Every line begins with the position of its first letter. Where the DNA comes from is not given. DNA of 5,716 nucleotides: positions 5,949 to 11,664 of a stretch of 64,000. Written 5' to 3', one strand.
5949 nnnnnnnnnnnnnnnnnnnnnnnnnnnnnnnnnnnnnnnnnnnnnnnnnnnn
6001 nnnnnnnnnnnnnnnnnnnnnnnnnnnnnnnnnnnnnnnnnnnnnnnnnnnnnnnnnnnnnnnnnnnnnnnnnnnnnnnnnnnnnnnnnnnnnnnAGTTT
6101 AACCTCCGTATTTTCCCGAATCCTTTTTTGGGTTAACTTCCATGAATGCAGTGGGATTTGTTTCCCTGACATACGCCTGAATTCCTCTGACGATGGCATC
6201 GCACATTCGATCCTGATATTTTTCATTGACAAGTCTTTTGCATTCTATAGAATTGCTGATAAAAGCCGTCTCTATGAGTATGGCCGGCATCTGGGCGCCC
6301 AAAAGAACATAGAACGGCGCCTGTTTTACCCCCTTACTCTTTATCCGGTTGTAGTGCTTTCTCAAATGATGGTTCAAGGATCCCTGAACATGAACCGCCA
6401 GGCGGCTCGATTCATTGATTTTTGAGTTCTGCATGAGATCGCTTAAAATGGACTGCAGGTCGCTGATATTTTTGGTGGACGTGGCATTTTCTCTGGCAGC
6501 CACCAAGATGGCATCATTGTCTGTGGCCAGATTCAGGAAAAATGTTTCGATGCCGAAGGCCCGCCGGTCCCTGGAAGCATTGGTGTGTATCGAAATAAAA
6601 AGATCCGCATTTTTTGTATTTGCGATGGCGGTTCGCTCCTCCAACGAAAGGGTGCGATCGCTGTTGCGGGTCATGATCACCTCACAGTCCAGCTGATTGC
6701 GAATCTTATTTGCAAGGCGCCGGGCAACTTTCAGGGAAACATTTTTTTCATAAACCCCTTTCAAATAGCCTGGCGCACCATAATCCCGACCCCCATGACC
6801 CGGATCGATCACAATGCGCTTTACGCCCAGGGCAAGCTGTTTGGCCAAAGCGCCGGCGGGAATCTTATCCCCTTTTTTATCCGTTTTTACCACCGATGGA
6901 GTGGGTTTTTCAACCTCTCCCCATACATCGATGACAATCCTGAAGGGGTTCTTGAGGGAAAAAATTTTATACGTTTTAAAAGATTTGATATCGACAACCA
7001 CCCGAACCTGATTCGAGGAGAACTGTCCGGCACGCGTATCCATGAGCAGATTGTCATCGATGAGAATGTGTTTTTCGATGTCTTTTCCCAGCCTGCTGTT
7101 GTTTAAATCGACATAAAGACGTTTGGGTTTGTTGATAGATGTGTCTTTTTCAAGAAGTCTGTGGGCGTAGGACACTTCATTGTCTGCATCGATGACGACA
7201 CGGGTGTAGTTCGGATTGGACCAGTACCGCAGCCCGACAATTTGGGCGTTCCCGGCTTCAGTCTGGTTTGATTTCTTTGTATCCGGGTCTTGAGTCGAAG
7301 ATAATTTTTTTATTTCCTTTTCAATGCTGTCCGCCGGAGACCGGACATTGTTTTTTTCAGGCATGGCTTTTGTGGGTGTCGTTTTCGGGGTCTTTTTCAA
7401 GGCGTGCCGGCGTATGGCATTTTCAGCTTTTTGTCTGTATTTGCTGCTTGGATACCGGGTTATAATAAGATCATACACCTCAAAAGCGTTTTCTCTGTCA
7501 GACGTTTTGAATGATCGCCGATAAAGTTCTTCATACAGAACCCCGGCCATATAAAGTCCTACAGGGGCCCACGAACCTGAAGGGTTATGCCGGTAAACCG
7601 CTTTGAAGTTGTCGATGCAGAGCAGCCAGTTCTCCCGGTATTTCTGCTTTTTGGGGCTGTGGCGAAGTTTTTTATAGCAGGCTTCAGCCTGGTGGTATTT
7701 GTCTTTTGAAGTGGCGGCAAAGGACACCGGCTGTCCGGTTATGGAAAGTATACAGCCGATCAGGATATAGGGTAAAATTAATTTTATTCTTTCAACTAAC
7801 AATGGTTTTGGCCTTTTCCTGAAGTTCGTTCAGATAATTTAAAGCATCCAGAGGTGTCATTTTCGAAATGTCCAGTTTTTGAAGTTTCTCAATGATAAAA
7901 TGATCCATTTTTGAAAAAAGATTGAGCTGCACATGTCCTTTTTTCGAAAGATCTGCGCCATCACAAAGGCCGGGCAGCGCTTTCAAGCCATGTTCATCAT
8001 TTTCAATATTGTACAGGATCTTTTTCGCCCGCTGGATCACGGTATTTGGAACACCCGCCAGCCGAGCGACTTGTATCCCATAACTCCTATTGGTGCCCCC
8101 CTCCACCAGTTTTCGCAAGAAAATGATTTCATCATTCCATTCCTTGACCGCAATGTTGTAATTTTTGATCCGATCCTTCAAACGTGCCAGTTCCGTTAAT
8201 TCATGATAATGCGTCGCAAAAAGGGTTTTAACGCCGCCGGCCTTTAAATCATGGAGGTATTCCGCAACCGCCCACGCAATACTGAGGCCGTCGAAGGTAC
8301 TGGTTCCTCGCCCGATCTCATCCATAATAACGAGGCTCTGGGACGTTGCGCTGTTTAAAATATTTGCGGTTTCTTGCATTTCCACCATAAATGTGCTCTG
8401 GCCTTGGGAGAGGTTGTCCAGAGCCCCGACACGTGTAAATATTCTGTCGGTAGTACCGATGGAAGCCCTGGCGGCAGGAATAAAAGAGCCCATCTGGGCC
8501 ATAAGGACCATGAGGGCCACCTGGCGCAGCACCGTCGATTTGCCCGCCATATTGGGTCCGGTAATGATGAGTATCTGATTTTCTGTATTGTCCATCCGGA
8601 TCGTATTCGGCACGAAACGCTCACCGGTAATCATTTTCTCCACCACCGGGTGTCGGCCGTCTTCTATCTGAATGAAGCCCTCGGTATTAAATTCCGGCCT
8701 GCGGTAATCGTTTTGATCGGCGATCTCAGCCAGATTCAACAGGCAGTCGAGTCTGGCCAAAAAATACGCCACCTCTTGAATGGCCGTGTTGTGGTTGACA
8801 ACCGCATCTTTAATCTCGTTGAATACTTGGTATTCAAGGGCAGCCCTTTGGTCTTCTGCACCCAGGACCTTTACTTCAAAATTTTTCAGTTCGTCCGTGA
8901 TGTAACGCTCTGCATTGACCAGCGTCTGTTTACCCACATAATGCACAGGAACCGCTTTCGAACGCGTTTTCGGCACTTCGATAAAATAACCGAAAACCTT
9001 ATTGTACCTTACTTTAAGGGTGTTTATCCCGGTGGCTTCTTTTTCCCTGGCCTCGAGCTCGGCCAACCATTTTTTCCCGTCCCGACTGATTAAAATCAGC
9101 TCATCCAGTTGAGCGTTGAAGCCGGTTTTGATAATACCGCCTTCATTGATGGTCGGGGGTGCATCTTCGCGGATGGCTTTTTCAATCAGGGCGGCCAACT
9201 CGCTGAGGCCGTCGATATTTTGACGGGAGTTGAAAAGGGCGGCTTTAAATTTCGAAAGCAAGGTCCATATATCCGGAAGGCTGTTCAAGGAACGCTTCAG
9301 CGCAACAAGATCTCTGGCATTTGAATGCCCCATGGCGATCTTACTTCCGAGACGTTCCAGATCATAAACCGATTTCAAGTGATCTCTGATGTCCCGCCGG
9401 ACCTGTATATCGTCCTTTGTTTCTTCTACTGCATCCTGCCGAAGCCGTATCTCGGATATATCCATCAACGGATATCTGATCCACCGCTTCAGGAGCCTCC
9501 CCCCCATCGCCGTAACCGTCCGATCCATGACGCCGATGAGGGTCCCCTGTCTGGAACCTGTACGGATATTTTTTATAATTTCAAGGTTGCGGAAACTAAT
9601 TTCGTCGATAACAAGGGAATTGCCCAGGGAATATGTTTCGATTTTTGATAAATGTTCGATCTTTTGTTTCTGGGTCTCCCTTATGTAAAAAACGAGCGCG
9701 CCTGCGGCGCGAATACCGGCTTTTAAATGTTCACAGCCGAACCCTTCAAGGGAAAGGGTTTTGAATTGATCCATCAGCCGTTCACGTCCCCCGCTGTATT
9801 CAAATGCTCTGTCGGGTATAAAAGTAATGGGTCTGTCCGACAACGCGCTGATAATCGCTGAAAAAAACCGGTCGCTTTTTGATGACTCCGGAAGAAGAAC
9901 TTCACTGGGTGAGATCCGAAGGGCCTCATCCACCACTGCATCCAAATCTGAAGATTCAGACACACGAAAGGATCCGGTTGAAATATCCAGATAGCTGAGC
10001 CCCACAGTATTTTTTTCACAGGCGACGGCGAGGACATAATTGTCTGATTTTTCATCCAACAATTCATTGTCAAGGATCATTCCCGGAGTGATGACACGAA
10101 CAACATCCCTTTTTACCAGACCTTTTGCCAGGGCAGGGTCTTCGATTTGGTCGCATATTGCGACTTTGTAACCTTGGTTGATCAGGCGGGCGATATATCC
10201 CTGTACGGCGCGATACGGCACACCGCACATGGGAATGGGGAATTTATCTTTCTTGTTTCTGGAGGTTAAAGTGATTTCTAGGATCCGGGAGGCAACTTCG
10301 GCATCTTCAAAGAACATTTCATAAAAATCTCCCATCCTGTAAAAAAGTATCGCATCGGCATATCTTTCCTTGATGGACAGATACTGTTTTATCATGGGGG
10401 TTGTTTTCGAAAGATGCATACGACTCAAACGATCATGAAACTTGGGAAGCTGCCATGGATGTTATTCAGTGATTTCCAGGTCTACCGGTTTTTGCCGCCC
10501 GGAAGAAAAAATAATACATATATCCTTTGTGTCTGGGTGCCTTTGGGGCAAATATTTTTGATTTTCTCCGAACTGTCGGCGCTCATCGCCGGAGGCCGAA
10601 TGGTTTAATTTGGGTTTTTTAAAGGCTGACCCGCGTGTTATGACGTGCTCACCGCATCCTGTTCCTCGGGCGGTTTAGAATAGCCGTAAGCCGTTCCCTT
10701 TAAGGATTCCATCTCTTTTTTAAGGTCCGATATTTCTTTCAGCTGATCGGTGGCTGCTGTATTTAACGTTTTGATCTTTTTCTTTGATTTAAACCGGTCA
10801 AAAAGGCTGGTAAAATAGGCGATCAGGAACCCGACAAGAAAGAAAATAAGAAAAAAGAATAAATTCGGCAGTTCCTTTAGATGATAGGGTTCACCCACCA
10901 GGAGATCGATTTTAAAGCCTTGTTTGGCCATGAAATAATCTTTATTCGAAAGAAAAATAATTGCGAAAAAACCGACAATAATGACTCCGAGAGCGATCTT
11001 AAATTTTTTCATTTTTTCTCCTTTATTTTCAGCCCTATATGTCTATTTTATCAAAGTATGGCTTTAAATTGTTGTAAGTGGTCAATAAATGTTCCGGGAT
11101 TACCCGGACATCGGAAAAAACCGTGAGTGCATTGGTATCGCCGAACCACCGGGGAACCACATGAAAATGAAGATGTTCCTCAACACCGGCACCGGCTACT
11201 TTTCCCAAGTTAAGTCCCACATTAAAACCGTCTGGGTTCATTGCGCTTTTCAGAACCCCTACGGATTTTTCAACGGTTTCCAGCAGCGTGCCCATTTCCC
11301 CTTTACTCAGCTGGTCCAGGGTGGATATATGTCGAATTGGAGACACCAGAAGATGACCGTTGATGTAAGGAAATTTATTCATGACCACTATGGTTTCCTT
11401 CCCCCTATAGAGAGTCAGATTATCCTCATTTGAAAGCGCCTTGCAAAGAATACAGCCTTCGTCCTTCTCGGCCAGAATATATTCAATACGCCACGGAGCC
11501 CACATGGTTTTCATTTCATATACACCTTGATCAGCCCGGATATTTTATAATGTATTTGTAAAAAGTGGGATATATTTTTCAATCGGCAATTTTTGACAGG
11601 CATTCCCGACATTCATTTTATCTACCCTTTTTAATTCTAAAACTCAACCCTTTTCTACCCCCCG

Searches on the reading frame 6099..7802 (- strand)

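Call 55: search_protein_families(library=pfam, proteins=[window:6099-7802:-], max_evalue=1e-8)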
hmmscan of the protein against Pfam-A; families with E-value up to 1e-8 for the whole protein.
window:6099-7802:- (567 aa): 2 families
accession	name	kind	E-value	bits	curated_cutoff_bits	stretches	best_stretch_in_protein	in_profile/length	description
PF01520.23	Amidase_3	-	4e-50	170.7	27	1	330-542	1-173/174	N-acetylmuramoyl-L-alanine amidase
PF11741.13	AMIN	-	2.8e-10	40.6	20.5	0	191-285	2-93/101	AMIN domain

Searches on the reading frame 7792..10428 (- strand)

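Call 55: search_protein_families(library=pfam, proteins=[window:7792-10428:-], max_evalue=1e-8)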
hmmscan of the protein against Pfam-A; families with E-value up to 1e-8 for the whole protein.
window:7792-10428:- (878 aa): 5 families
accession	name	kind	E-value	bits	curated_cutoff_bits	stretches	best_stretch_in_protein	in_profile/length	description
PF00488.27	MutS_V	-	2.8e-83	279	30.2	1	620-808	1-187/188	MutS domain V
PF05192.23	MutS_III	-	1.5e-53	182.5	34.1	1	279-567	3-194/194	MutS domain III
PF01624.25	MutS_I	-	7.1e-46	155.5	20.6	1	10-121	1-112/113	MutS domain I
PF05190.23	MutS_IV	-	3.9e-28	98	22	1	436-526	1-91/92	MutS family domain IV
PF05188.22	MutS_II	-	1e-27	97.6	25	1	130-260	1-132/133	MutS domain II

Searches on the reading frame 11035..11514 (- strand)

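Call 55: search_protein_families(library=pfam, proteins=[window:11035-11514:-], max_evalue=1e-8)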
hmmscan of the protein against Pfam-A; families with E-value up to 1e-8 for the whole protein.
window:11035-11514:- (159 aa): 1 family
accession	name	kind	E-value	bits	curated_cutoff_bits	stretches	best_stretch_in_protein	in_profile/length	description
PF01230.28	HIT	-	2.4e-15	57.4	21.5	1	32-122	6-95/98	HIT domain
